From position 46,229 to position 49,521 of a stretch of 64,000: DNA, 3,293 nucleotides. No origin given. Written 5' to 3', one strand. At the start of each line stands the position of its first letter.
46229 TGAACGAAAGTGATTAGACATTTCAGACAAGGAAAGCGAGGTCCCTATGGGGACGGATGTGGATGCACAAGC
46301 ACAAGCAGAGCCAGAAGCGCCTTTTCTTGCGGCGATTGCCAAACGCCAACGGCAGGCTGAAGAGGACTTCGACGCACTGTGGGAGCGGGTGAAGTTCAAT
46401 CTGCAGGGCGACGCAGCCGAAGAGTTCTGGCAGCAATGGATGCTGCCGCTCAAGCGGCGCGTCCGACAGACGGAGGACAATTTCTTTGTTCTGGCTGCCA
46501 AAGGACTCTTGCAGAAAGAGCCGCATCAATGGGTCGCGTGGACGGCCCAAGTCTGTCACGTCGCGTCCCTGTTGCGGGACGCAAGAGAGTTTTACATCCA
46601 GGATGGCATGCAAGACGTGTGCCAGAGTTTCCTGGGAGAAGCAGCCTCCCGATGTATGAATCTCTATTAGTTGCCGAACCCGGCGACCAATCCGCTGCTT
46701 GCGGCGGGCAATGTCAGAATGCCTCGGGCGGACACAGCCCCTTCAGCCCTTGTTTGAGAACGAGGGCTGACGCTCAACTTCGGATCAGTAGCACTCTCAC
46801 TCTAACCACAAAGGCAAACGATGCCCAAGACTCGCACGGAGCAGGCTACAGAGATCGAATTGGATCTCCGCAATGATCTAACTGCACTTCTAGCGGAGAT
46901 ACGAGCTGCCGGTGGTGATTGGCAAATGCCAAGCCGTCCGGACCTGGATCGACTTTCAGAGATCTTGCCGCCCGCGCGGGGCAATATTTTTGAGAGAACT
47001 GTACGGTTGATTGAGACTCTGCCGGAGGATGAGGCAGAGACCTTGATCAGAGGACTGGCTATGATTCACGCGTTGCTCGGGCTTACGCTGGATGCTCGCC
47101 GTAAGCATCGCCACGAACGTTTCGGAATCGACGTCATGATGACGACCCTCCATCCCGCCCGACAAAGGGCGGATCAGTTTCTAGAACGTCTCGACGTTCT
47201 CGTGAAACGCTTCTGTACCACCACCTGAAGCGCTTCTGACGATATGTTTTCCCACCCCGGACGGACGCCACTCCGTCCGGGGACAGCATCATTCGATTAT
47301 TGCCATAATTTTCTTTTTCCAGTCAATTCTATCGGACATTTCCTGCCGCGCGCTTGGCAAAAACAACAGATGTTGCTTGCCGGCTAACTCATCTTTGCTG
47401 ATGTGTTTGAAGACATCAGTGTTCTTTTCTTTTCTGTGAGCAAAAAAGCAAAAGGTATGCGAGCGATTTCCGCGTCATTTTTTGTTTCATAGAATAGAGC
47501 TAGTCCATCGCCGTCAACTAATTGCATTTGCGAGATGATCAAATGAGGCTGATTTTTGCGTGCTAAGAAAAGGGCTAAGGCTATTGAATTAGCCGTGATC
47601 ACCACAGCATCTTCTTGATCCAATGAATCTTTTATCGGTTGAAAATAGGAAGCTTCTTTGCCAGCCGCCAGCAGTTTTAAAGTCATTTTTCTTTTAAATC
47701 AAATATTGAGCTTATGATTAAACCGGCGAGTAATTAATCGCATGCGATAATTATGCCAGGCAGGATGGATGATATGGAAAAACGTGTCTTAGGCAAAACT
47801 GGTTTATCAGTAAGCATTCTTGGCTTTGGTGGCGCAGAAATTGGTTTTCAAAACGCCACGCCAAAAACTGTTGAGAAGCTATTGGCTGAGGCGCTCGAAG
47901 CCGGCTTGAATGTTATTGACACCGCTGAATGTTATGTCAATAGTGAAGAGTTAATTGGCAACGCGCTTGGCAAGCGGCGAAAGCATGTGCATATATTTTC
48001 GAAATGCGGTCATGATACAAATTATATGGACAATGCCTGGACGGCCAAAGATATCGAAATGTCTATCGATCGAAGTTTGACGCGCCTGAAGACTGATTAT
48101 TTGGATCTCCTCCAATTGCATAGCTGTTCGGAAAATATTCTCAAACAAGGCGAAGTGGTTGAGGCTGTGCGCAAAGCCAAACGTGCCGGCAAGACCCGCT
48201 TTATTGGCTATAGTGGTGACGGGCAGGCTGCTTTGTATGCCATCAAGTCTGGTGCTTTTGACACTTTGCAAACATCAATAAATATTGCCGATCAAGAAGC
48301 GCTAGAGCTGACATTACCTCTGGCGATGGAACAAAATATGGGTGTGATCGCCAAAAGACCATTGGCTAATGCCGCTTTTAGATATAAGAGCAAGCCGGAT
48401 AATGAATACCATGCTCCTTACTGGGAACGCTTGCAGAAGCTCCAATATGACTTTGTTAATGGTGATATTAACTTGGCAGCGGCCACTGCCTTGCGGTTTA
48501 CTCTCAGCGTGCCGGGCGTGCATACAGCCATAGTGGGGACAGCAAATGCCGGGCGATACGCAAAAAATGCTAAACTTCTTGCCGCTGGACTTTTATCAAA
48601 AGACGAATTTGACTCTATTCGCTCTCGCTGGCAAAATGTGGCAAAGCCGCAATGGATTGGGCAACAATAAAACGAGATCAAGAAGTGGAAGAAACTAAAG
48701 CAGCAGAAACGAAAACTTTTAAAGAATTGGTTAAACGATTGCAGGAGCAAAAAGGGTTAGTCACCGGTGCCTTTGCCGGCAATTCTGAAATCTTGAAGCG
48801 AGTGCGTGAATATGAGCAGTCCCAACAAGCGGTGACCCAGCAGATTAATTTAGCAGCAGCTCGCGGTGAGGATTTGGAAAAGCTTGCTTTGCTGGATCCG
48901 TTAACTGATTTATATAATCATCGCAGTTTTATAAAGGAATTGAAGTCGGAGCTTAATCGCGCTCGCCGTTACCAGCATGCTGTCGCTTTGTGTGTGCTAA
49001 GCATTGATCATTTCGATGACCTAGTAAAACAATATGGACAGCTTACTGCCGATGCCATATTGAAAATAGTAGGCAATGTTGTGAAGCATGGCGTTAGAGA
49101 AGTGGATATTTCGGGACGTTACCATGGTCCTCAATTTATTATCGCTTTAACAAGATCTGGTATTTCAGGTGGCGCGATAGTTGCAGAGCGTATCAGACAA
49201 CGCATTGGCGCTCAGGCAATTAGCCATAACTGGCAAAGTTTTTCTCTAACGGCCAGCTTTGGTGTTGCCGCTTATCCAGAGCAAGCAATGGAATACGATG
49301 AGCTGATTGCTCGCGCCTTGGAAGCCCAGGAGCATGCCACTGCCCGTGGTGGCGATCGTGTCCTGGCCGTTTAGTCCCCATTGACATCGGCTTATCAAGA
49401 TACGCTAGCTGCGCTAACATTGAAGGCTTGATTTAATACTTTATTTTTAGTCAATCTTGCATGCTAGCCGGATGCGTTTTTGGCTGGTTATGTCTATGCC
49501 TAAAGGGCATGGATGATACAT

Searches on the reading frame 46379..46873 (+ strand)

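Call 41: search_protein_families(library=pfam, proteins=[window:46379-46873:+], max_evalue=0.01)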
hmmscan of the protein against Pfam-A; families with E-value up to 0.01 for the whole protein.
window:46379-46873:+ (165 aa): 1 family
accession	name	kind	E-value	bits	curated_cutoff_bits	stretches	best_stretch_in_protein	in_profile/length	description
PF06945.18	DUF1289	-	0.0095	16.2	27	0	31-48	10-26/47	Protein of unknown function (DUF1289)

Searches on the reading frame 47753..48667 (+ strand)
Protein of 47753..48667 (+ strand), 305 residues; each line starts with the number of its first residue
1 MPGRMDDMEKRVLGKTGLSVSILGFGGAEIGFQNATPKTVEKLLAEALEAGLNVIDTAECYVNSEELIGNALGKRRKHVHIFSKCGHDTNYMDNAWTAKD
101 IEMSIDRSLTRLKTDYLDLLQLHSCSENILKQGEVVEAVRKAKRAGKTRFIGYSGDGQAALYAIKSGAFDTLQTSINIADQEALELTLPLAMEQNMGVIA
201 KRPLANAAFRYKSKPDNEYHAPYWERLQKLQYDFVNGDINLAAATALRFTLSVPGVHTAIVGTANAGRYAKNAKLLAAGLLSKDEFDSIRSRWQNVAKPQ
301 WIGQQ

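Call 41: search_protein_families(library=pfam, proteins=[window:47753-48667:+], max_evalue=0.01)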
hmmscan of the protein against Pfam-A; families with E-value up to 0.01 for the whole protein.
window:47753-48667:+ (305 aa): 1 family
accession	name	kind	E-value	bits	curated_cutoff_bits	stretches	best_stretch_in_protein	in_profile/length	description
PF00248.27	Aldo_ket_red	-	4.4e-41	141.3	24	1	23-291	2-288/291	Aldo/keto reductase family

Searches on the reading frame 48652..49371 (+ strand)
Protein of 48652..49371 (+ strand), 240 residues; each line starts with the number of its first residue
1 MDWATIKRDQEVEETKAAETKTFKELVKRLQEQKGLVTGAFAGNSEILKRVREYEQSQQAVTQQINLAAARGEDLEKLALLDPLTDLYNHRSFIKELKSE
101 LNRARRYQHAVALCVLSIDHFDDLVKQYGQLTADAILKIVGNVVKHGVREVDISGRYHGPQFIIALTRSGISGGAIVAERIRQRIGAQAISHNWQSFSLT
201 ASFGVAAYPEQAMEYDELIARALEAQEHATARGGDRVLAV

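Call 41: search_protein_families(library=pfam, proteins=[window:48652-49371:+], max_evalue=0.01)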
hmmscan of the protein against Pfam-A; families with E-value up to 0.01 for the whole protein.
window:48652-49371:+ (240 aa): 2 families
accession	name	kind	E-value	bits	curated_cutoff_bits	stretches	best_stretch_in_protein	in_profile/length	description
PF00990.26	GGDEF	-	2.2e-31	109.2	23.8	1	79-235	1-160/161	Diguanylate cyclase, GGDEF domain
PF24898.2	GGDEF_GdpP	-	0.00048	20.8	30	1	117-237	2-116/126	Cyclic-di-AMP phosphodiesterase GdpP-like, GGDEF domain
